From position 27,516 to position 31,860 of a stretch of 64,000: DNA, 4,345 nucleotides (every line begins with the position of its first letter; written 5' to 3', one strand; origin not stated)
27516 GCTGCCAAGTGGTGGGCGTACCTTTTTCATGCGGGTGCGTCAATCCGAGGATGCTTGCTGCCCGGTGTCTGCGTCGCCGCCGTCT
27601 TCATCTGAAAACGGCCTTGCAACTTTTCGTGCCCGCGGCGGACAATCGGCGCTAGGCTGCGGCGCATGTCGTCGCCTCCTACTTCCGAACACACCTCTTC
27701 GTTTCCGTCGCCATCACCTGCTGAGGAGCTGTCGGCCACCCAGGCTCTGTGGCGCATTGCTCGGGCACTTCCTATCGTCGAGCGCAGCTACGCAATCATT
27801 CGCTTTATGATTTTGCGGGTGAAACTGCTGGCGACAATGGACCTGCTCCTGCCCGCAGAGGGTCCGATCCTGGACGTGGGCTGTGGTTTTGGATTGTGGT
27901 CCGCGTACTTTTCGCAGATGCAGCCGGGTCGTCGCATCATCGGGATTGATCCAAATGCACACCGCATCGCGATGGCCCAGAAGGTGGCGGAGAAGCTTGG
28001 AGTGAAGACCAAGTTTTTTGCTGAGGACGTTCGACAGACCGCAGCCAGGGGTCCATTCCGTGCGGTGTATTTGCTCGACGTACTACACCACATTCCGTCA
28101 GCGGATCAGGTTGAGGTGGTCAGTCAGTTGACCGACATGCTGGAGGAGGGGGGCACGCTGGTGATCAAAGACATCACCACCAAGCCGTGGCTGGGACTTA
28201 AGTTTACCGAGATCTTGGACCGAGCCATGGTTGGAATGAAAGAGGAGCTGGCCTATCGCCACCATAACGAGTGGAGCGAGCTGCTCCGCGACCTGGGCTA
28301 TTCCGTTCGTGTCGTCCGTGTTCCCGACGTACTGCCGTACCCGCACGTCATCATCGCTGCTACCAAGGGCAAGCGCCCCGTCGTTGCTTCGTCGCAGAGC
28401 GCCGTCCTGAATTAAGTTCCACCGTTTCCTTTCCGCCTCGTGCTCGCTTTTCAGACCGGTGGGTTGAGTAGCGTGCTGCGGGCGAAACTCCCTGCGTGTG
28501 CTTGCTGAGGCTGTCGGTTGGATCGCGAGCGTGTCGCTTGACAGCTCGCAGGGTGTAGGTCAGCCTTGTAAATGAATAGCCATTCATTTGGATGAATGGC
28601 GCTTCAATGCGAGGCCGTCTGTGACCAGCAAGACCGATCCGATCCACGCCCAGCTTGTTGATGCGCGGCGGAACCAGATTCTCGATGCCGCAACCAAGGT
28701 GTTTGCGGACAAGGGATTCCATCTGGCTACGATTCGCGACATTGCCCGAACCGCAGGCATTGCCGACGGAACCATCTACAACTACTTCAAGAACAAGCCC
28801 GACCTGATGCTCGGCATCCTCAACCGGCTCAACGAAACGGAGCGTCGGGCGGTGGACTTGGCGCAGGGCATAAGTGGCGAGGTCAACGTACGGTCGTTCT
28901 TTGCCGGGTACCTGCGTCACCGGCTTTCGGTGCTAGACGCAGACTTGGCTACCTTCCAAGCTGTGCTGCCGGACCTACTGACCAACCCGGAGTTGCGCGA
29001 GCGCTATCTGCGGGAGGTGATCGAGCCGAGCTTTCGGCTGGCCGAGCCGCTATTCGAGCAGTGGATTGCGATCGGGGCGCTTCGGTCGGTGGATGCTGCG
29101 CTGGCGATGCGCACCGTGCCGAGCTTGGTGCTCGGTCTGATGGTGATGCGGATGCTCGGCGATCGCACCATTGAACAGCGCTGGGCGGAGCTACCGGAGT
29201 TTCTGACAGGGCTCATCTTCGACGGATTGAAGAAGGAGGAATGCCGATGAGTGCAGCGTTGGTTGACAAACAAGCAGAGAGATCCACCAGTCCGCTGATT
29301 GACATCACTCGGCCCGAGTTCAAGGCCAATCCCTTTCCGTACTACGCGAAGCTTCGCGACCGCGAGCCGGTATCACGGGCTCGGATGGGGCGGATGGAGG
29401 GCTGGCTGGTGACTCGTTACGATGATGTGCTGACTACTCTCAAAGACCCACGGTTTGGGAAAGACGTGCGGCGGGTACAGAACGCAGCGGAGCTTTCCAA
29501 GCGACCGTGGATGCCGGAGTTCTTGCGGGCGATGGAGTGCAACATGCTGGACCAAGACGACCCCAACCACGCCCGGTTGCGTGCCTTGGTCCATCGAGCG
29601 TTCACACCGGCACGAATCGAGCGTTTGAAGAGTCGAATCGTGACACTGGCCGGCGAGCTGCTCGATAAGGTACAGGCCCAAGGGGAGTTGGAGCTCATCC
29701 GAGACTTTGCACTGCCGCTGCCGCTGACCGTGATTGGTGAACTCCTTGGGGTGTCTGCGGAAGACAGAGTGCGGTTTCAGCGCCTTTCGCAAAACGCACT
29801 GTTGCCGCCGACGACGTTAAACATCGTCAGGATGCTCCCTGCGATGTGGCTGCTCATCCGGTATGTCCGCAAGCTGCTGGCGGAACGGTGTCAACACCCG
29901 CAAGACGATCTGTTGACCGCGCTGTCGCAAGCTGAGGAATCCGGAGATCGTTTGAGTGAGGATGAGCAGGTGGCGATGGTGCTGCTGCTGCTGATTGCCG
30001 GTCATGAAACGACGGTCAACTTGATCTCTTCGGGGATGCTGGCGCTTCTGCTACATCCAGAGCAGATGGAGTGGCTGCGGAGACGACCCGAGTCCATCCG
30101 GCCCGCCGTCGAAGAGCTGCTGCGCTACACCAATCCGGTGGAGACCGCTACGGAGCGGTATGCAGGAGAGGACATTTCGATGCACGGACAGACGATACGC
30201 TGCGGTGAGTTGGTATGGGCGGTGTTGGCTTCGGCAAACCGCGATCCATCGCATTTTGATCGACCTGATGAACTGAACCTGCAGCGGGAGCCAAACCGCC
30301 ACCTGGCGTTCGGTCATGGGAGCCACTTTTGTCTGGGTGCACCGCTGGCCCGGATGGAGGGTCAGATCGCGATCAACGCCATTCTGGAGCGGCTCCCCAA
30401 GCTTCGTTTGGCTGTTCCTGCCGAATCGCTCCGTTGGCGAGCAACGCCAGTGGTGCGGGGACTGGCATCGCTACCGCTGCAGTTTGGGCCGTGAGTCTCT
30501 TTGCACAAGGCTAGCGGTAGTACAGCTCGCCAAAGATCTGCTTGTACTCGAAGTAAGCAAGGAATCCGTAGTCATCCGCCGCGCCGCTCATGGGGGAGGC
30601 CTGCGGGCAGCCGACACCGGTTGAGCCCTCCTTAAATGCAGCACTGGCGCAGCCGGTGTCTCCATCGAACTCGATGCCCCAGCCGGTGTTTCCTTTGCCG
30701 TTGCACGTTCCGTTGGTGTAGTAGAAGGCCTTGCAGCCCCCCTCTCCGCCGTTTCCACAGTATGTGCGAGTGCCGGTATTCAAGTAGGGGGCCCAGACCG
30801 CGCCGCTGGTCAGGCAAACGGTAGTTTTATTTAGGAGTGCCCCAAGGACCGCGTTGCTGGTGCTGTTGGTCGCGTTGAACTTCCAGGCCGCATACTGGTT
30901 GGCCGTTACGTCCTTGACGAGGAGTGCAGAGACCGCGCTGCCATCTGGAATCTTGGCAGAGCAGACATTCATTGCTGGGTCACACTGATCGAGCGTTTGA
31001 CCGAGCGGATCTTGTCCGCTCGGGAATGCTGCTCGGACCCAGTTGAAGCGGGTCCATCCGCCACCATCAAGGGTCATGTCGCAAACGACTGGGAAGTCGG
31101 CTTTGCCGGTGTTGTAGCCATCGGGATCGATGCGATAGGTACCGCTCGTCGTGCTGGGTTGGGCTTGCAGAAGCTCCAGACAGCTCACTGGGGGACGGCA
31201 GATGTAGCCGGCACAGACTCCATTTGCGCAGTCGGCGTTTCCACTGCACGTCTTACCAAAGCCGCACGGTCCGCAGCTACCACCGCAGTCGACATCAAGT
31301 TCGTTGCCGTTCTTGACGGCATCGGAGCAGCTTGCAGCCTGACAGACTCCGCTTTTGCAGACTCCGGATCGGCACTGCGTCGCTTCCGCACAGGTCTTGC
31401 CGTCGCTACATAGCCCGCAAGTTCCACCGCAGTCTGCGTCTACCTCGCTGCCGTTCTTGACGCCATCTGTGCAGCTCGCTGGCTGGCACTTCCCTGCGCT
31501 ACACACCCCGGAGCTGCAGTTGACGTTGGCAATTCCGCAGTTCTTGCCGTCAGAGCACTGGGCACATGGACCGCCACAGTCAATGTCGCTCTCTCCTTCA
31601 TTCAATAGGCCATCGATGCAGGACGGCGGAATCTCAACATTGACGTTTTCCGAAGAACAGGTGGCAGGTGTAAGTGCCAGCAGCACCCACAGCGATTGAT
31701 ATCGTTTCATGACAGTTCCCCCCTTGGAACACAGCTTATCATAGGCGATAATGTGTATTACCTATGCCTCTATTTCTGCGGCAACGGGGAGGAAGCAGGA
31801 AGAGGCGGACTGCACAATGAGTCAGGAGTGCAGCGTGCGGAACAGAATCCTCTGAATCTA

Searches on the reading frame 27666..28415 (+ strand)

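Call 10: search_protein_families(library=pfam, proteins=[window:27666-28415:+], max_evalue=0.001)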
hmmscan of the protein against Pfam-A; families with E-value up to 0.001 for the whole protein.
window:27666-28415:+ (249 aa): 11 families
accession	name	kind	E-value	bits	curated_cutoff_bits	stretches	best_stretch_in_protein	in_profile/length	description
PF13649.12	Methyltransf_25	-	1e-16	61.8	27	1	68-163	1-97/97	Methyltransferase domain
PF13489.12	Methyltransf_23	-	1.3e-14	54.8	27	1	60-183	18-132/164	Methyltransferase domain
PF08242.18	Methyltransf_12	-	2e-12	48.1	30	1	69-165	1-98/98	Methyltransferase domain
PF08241.18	Methyltransf_11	-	2.4e-12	47.8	21.2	1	69-167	1-95/95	Methyltransferase domain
PF13847.12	Methyltransf_31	-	1.4e-10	41.4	27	1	67-176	6-118/145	Methyltransferase domain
PF05175.20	MTS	-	1.3e-08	35.1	23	1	59-135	28-103/170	Methyltransferase small domain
PF08003.17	Methyltransf_9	-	6.7e-07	29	23.8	1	68-169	119-219/315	Protein of unknown function (DUF1698)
PF00891.24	Methyltransf_2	-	2.8e-05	24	22.3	1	52-213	52-210/210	O-methyltransferase domain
PF01135.25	PCMT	-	6.2e-05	23.3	20.3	1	62-167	71-171/210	Protein-L-isoaspartate(D-aspartate) O-methyltransferase (PCMT)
PF02353.26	CMAS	-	9.1e-05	22.3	27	1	67-173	65-170/273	Mycolic acid cyclopropane synthetase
PF01189.24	Methyltr_RsmB-F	-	0.00039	20.6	27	0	66-126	10-72/199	16S rRNA methyltransferase RsmB/F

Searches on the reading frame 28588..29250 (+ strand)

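Call 10: search_protein_families(library=pfam, proteins=[window:28588-29250:+], max_evalue=0.001)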
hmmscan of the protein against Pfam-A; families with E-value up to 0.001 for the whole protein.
window:28588-29250:+ (220 aa): 3 families
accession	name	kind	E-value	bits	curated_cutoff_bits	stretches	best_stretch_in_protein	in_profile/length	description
PF00440.29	TetR_N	-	1.3e-16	60.6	24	1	31-75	1-45/47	Bacterial regulatory proteins, tetR family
PF16859.10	TetR_C_11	-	2e-05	25.4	32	1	119-199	27-105/113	Tetracyclin repressor-like, C-terminal domain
PF14246.11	TetR_C_7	-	0.00014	22.2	22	1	120-190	20-90/119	AefR-like transcriptional repressor, C-terminal domain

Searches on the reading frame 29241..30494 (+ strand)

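Call 10: search_protein_families(library=pfam, proteins=[window:29241-30494:+], max_evalue=0.001)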
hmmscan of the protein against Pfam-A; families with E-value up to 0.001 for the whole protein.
window:29241-30494:+ (417 aa): 1 family
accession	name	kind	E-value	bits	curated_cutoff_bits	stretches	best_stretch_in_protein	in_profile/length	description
PF00067.27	p450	-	1.7e-28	100.1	22.8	1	210-384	228-431/462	Cytochrome P450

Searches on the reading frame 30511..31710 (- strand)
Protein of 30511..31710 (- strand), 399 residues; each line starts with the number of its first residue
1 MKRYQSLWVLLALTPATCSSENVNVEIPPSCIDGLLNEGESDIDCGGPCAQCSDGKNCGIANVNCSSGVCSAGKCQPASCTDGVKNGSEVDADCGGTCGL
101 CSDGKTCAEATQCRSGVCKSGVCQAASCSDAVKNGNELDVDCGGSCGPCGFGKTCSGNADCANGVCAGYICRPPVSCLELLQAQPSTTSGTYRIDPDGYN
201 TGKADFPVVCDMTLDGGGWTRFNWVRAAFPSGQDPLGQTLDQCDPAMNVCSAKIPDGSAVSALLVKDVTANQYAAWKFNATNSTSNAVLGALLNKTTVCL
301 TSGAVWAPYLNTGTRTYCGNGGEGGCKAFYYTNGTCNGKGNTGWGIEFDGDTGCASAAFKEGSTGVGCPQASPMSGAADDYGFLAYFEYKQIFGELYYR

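Call 10: search_protein_families(library=pfam, proteins=[window:30511-31710:-], max_evalue=0.001)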
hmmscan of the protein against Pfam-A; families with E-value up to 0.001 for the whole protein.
window:30511-31710:- (399 aa): 1 family
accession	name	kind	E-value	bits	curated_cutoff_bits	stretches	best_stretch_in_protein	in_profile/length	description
PF00147.23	Fibrinogen_C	-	0.0004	20.7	22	1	185-222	12-46/221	Fibrinogen beta and gamma chains, C-terminal globular domain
